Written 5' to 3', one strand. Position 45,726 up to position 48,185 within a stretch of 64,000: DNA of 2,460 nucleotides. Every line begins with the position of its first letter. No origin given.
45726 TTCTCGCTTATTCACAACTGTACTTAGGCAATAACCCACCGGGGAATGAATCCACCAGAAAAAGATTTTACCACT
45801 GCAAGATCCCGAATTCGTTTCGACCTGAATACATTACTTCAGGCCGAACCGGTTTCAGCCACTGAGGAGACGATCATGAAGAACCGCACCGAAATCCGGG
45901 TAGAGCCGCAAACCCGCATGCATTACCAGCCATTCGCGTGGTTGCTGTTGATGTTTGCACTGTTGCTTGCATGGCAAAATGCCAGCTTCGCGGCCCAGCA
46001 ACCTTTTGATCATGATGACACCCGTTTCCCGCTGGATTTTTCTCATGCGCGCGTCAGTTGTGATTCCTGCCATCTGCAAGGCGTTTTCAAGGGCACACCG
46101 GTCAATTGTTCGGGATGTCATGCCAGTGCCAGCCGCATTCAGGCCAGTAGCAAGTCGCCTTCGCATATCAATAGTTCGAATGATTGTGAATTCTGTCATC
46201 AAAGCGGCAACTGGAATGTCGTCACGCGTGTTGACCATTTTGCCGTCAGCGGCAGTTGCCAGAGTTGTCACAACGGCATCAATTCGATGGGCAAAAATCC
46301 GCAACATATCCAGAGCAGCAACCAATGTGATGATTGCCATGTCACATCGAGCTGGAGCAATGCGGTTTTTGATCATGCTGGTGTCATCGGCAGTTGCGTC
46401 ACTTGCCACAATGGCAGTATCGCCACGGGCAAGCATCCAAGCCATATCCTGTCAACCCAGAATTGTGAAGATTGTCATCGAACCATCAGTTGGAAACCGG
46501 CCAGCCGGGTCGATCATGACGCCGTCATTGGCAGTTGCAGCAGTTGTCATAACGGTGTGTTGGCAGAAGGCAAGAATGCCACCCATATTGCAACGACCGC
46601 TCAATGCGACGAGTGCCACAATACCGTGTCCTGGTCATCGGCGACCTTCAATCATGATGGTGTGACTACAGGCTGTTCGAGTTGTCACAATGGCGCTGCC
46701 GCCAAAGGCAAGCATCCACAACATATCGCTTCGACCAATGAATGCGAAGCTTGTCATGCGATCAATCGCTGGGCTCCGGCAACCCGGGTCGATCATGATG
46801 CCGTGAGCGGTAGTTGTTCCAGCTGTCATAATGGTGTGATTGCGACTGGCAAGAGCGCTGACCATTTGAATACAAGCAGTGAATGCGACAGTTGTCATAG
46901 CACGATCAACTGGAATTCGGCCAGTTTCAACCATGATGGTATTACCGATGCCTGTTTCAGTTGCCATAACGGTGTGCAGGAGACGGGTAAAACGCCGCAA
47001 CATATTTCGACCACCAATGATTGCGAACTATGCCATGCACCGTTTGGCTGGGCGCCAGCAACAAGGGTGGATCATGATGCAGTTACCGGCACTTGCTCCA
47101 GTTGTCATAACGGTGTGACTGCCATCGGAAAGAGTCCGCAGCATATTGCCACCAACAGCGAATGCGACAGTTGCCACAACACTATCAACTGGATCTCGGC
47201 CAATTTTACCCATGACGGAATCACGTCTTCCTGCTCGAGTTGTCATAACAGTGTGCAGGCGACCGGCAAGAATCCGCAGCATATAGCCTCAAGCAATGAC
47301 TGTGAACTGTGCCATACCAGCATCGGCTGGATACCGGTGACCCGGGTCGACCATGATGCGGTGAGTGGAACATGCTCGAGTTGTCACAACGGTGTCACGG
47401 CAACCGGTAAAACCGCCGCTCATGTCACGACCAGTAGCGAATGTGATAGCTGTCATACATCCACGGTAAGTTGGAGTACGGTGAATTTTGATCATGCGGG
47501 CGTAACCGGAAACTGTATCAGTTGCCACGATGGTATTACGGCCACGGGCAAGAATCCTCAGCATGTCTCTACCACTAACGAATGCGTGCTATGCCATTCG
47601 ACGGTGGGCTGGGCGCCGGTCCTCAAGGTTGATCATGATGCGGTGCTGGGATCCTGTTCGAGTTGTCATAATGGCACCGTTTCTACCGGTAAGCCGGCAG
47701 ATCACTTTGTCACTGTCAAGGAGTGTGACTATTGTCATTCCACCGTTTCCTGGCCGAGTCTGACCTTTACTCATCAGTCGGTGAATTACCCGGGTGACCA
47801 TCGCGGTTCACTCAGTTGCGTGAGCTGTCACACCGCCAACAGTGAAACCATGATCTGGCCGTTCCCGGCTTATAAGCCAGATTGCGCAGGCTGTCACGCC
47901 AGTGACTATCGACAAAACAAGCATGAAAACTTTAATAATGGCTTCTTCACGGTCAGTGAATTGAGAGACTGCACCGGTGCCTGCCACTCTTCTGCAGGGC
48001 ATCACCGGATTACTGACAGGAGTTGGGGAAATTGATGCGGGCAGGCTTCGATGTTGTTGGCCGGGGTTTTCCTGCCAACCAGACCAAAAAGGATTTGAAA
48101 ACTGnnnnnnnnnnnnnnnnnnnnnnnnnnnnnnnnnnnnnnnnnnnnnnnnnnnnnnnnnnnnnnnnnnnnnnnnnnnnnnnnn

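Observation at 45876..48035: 28-heme cytochrome made of about 13 tandem 'doubled CXXCH' units encoded by near-periodic DNA repeats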

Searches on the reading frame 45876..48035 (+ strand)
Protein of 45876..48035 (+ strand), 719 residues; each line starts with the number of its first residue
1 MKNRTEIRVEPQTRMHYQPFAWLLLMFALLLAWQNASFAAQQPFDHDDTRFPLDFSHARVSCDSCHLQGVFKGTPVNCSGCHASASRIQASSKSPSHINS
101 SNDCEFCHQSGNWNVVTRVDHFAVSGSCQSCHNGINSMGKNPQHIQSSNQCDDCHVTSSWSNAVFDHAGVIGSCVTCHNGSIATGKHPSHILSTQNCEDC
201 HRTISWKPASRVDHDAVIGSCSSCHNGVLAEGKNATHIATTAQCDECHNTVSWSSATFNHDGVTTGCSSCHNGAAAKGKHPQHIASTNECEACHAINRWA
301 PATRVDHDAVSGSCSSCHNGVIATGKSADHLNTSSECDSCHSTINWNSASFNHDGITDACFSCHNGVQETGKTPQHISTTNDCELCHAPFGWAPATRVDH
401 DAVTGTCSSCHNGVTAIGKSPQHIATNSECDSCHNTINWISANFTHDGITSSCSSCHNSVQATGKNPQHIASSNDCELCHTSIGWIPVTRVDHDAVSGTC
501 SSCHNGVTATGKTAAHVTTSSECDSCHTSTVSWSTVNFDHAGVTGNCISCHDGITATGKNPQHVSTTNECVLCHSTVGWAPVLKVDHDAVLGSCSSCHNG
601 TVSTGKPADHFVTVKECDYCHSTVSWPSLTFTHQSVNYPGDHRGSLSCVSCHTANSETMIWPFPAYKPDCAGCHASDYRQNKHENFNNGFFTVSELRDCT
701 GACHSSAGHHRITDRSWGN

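Call 6: search_protein_families(library=pfam, proteins=[window:45876-48035:+], max_evalue=0.01)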
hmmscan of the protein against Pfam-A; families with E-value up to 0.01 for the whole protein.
window:45876-48035:+ (719 aa): 4 families
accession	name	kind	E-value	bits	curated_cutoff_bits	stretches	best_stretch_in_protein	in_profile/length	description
PF14522.11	Cytochrome_C7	-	5.2e-33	113.1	24.8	8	186-249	4-67/67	Cytochrome c7 and related cytochrome c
PF14537.11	Cytochrom_c3_2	-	6.4e-29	100.7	25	1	590-674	5-78/79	Cytochrome c3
PF02085.21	Cytochrom_CIII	-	4.4e-13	49.9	22.9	0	636-709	21-87/101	Class III cytochrome C family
PF09699.15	Paired_CXXCH_1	-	1.3e-07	31.6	20.6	0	334-366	6-38/41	Doubled CXXCH motif (Paired_CXXCH_1)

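Call 7: search_protein_families(library=ncbifam, proteins=[window:45876-48035:+], max_evalue=0.01)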
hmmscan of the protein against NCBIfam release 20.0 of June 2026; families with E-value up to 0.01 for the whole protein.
window:45876-48035:+ (719 aa): 9 families
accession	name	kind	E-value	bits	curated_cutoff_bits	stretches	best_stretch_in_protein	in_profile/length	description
TIGR03508.1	decahem_SO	subfamily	1.1e-27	97.1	192.2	5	425-576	68-221/258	DmsE family decaheme c-type cytochrome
TIGR03153.1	cytochr_NrfH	equivalog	7.1e-14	52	134.2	1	543-578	101-137/138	cytochrome c nitrite reductase small subunit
NF041028.1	decahem_GSU2203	exception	1.4e-12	47.5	325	3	256-391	93-233/317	GSU2203 family decaheme c-type cytochrome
NF045722.1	c3_cytochr_TmcA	equivalog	4.6e-12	45.9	114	1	238-301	54-117/125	acidic tetraheme cytochrome c3 TmcA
NF047727.1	4hemeCytCCctA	equivalog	1.1e-08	35.2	180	0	90-179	27-105/109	tetraheme c-type cytochrome CctA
NF045713.1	CxxCH_16_HmcA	equivalog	8.4e-08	31.2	400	0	127-277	113-258/541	sulfate respiration complex hexadecaheme cytochrome HmcA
TIGR04257.1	nanowire_3heme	domain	1.9e-07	31.1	40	0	186-249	16-75/75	c(7)-type cytochrome triheme domain-containing protein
NF043011.1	CytC7_Geobact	equivalog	2.7e-05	24.6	120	0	422-462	39-79/89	cytochrome c7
TIGR03507.1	decahem_SO1788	subfamily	8e-05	21.3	209.3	0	41-116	229-310/672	OmcA/MtrC family decaheme c-type cytochrome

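Call 11: find_homologous_proteins(query=window:45876-48035:+, max_evalue=1e-10)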
Query window:45876-48035:+ (719 aa): 2372 proteins with E <= 1e-10 among 8000 candidates; the best 120 are listed.
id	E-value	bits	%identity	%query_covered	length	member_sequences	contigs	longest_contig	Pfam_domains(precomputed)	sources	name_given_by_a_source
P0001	0.0e+0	1297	45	78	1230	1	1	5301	PF22383.2,PF09699.16,PF14537.12,PF02085.22,PF14522.12,PF22113.2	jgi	jgi:hypothetical protein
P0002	0.0e+0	1073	47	92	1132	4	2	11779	PF09699.16,PF14537.12,PF13435.12,PF04872.20,PF02085.22,PF14522.12,PF10217.15,PF22113.2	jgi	jgi:predicted CXXCH cytochrome family protein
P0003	0.0e+0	1058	40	83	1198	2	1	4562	PF22383.2,PF09699.16,PF14537.12,PF14522.12,PF22113.2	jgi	-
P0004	2.6e-276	937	38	98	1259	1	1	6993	PF09699.16,PF14537.12,PF02085.22,PF14522.12,PF22113.2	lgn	-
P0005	8.8e-270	915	40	84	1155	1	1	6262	PF22383.2,PF09699.16,PF14537.12,PF14522.12,PF22113.2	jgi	-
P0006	2.1e-266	904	43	86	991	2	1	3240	PF09699.16,PF14537.12,PF02085.22,PF14522.12,PF22113.2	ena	-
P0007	5.2e-266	903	41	80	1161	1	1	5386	PF09699.16,PF14537.12,PF14522.12,PF22113.2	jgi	jgi:hypothetical protein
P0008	4.5e-261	887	43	82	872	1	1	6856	PF22383.2,PF09699.16,PF14537.12,PF14522.12,PF22113.2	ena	-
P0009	1.6e-259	881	36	89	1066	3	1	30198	PF09699.16,PF14537.12,PF22352.3,PF02085.22,PF14522.12,PF22113.2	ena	-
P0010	5.2e-229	781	40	89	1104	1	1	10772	PF14537.12,PF02085.22,PF14522.12,PF22113.2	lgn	-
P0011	1.4e-225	769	43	89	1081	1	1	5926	PF14537.12,PF00801.27,PF02085.22,PF14522.12,PF18911.7,PF22113.2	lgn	-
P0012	2.5e-225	768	39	91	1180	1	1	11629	PF09699.16,PF14537.12,PF02085.22,PF14522.12,PF22113.2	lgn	-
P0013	4.8e-217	741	41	79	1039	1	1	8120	PF09699.16,PF14537.12,PF02085.22,PF14522.12,PF22113.2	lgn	-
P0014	5.0e-215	734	39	89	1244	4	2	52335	PF09699.16,PF14537.12,PF02085.22,PF14522.12,PF22113.2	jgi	-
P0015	3.3e-213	728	47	96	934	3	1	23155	PF09699.16,PF14537.12,PF02085.22,PF14522.12,PF22113.2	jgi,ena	-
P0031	3.7e-199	682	48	53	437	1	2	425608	PF09699.16,PF14537.12,PF02085.22,PF14522.12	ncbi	-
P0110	5.9e-166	572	55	53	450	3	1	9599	PF14537.12,PF02085.22,PF14522.12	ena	-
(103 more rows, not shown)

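Call 20: search_solved_structures(query=window:45876-48035:+, max_evalue=0.01, show_alignments=2)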
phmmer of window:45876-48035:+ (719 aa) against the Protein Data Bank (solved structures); distinct sequences matched with E-value up to 0.01: 1.
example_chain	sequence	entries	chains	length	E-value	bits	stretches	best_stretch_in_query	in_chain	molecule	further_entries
6r2q_A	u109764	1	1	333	0.0027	19.3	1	425-581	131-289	Cystathionine beta-synthase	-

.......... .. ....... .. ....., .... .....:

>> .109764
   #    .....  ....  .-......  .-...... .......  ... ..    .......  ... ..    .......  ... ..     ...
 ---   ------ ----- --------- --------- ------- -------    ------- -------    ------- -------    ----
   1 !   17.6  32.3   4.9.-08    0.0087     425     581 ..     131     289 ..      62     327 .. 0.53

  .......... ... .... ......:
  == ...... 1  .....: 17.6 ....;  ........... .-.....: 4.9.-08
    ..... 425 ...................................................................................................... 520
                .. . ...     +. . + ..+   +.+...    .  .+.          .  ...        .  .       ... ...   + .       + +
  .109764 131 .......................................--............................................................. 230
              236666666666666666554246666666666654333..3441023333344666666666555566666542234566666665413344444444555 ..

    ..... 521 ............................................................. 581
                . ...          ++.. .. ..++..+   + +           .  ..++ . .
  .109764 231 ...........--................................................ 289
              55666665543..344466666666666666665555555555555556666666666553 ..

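Call 23: find_encoding_contigs(protein=P0110, flank=8000, max_places=3)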
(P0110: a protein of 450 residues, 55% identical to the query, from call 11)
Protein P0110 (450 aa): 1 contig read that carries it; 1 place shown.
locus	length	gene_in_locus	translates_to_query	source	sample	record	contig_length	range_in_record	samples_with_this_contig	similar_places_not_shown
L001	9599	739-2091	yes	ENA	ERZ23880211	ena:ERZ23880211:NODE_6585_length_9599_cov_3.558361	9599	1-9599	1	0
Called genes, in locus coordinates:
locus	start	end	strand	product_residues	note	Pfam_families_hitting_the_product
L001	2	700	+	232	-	?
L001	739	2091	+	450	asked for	PF02085:Cytochrom_CIII (faint), PF14537:Cytochrom_c3_2 (faint), PF14522:Cytochrome_C7 (weak)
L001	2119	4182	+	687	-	PF05036:SPOR (weak)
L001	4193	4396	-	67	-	PF14255:Zn_ribbon_21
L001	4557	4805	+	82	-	-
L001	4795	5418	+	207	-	PF01810:LysE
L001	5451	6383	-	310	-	PF02401:LYTB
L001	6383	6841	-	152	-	PF00254:FKBP_C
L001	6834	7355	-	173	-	PF01252:Peptidase_A8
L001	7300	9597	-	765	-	?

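Call 24: find_encoding_contigs(protein=P0031, flank=8000, max_places=3)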
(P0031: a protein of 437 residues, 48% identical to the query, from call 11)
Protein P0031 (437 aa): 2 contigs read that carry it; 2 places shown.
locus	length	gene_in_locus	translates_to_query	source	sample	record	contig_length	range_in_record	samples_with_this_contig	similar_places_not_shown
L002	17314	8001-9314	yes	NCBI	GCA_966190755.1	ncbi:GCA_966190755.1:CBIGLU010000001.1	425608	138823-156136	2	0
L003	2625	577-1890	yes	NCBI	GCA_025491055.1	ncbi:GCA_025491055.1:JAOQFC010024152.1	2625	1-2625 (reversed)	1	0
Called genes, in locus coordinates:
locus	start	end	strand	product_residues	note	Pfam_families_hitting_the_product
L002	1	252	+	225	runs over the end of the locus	PF12261:T_hemolysin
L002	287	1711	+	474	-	PF00501:AMP-binding, PF23562:AMP-binding_C_3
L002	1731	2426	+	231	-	PF14518:Haem_oxygenas_2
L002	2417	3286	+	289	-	PF00106:adh_short, PF01370:Epimerase (weak), PF08659:KR, PF13561:adh_short_C2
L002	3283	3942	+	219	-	PF21033:RMD1-3 (faint), PF13424:TPR_12 (faint), PF13428:TPR_14 (faint), PF13181:TPR_8 (faint), PF13431:TPR_17 (faint), PF07719:TPR_2 (faint), PF14559:TPR_19 (weak)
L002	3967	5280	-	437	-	PF12838:Fer4_7 (faint), PF13187:Fer4_9 (faint), PF00037:Fer4 (faint), PF12797:Fer4_2 (weak), PF13237:Fer4_10, PF14697:Fer4_21, PF07992:Pyr_redox_2, PF13738:Pyr_redox_3, +5 more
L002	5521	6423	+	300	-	-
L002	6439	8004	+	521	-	PF02085:Cytochrom_CIII (weak), PF09699:Paired_CXXCH_1 (faint), PF14537:Cytochrom_c3_2 (faint), PF22113:Mtrc-MtrF_II-IV_dom (faint), PF14522:Cytochrome_C7 (weak)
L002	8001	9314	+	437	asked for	PF02085:Cytochrom_CIII (faint), PF09699:Paired_CXXCH_1 (faint), PF14537:Cytochrom_c3_2 (faint), PF14522:Cytochrome_C7 (weak)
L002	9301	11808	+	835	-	PF05036:SPOR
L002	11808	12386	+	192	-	-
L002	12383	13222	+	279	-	PF20112:DUF6502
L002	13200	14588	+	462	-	PF18914:DUF5666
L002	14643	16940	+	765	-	PF00593:TonB_dep_Rec_b-barrel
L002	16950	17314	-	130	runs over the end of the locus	PF13291:ACT_4 (faint), PF19571:ACT_8 (weak), PF22629:ACT_AHAS_ss (faint), PF01842:ACT (weak)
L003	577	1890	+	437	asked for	PF02085:Cytochrom_CIII (faint), PF09699:Paired_CXXCH_1 (faint), PF14537:Cytochrom_c3_2 (faint), PF14522:Cytochrome_C7 (weak)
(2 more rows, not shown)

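Call 25: find_encoding_contigs(protein=P0015, flank=8000, max_places=3)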
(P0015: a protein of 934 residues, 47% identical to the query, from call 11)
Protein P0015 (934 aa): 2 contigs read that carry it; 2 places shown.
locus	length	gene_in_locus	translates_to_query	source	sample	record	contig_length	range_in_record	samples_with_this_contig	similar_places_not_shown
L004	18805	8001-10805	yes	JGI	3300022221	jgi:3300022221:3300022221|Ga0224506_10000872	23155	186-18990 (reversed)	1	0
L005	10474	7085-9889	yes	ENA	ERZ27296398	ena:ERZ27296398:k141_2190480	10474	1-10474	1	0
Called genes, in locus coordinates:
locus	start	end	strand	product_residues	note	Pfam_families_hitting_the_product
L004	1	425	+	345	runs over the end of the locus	PF00034:Cytochrom_C (weak), PF13442:Cytochrome_CBB3, PF00034:Cytochrom_C, PF13442:Cytochrome_CBB3, PF03625:DUF302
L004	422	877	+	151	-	PF03625:DUF302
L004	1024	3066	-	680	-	-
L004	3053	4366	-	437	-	PF13187:Fer4_9 (faint), PF12797:Fer4_2 (weak), PF12837:Fer4_6 (weak), PF13237:Fer4_10, PF14697:Fer4_21, PF12838:Fer4_7 (weak), PF07992:Pyr_redox_2, PF13738:Pyr_redox_3, +4 more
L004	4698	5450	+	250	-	PF23914:TPR_CcmH_CycH (weak), PF23892:Ig_CycH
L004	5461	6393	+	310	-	-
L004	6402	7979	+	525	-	PF02085:Cytochrom_CIII (faint), PF14537:Cytochrom_c3_2 (faint), PF14522:Cytochrome_C7 (weak)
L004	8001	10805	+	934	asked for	PF02085:Cytochrom_CIII (faint), PF09699:Paired_CXXCH_1 (faint), PF14537:Cytochrom_c3_2 (faint), PF22113:Mtrc-MtrF_II-IV_dom (faint), PF14522:Cytochrome_C7 (weak)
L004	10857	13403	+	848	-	PF05036:SPOR (weak), PF13174:TPR_6 (faint)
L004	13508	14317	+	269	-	PF20112:DUF6502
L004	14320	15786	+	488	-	PF18914:DUF5666 (weak)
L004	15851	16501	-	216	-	PF05724:TPMT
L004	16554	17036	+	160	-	-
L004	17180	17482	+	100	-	PF00034:Cytochrom_C, PF13442:Cytochrome_CBB3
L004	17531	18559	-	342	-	PF02628:COX15-CtaA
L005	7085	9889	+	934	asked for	PF02085:Cytochrom_CIII (faint), PF09699:Paired_CXXCH_1 (faint), PF14537:Cytochrom_c3_2 (faint), PF22113:Mtrc-MtrF_II-IV_dom (faint), PF14522:Cytochrome_C7 (weak)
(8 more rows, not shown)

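Call 40: list_cluster_members(proteins=[P0121, window:45876-48035:+, window:45771-48035:+, window:44027-45592:+, window:48105-50234:+])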
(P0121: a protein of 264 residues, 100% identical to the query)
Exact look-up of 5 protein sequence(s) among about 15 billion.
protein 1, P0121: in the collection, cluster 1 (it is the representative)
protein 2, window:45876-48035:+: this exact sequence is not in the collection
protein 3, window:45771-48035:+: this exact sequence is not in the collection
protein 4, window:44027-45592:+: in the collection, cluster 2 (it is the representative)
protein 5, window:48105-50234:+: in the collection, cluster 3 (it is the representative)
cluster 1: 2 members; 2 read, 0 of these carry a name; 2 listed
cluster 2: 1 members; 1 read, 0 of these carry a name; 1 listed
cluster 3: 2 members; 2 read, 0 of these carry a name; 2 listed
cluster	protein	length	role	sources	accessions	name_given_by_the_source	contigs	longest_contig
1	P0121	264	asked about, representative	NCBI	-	-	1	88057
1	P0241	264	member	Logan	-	-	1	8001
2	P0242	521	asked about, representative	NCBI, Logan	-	-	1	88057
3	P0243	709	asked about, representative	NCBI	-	-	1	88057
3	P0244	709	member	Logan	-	-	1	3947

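Call 64: predict_structure(alignment_id=A2)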
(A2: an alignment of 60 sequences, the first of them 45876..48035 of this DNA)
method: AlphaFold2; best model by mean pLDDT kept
length: 719 residues; sequences in the alignment: 60
mean_pLDDT: 62.6   pTM: 0.27
mean pLDDT of the five models: 62.6, 55.2, 52.0, 49.8, 45.8
residues with pLDDT >= 90: 0; 70-90: 156; 50-70: 488; < 50: 75
segments of 3 or more residues with pLDDT < 50: 1-19, 38-40, 264-266, 269-281, 441-443, 631-635, 637-639, 641-648, 716-719
pLDDT, mean of each block of 10 residues (from residue 1): 35 42 69 55 66 73 67 67 70 74 73 68 69 66 65 64 62 65 65 69 64 68 59 51 56 52 49 41 54 55 62 61 56 56 53 56 53 67 66 65 70 67 60 58 54 63 64 69 63 67 67 62 63 58 63 65 67 67 72 76 71 71 62 47 48 59 78 78 78 79 60 49
secondary structure, 60 per line:
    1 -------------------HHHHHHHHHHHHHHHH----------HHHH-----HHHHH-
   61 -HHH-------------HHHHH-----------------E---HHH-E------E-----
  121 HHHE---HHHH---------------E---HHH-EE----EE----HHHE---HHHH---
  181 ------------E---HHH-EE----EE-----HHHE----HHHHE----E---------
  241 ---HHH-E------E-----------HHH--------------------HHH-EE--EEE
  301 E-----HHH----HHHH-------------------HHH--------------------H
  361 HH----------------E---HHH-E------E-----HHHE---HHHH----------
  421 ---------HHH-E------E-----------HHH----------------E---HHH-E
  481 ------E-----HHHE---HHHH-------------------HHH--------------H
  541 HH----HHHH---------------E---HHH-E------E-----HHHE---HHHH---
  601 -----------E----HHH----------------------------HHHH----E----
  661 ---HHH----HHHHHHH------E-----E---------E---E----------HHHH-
elements in order (helices of 4 or more, strands of 3 or more residues): H20-35 H46-49 H55-59 H78-82 H128-131 H174-177 H222-225 E298-301 H314-317 H407-410 H500-503 H547-550 H594-597 H648-651 H671-677 H715-718

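Call 67: fold_search(model_id=the predicted structure, library=pdb)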
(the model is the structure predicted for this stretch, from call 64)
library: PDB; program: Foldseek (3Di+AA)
matches with E <= 10: 0; with E <= 0.001: 0
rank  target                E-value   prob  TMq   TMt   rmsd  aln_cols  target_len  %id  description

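Call 77: find_related_loci(query=window:45876-48035:+, collection=metagenome_contigs, flank=3000)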
Query window:45876-48035:+ (719 aa) in metagenome_contigs; peptide patterns used: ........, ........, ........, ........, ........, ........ (x = any residue, [..] = any of these).
26 stretches matched a pattern; 7 encode a relative of the query (tblastn E <= 1e-3); 7 distinct loci.
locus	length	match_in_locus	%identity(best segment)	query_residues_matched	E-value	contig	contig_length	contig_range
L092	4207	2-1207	51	61-717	2e-128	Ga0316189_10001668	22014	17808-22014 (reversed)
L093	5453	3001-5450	48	23-676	1e-88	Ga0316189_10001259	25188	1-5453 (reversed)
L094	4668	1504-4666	39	23-684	3e-73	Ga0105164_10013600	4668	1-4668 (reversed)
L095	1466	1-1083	44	61-684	7e-74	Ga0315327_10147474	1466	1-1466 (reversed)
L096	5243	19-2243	26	42-706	1e-33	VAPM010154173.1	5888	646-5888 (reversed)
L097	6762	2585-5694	26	36-706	1e-33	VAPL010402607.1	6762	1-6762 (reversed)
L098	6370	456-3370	27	36-706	4e-35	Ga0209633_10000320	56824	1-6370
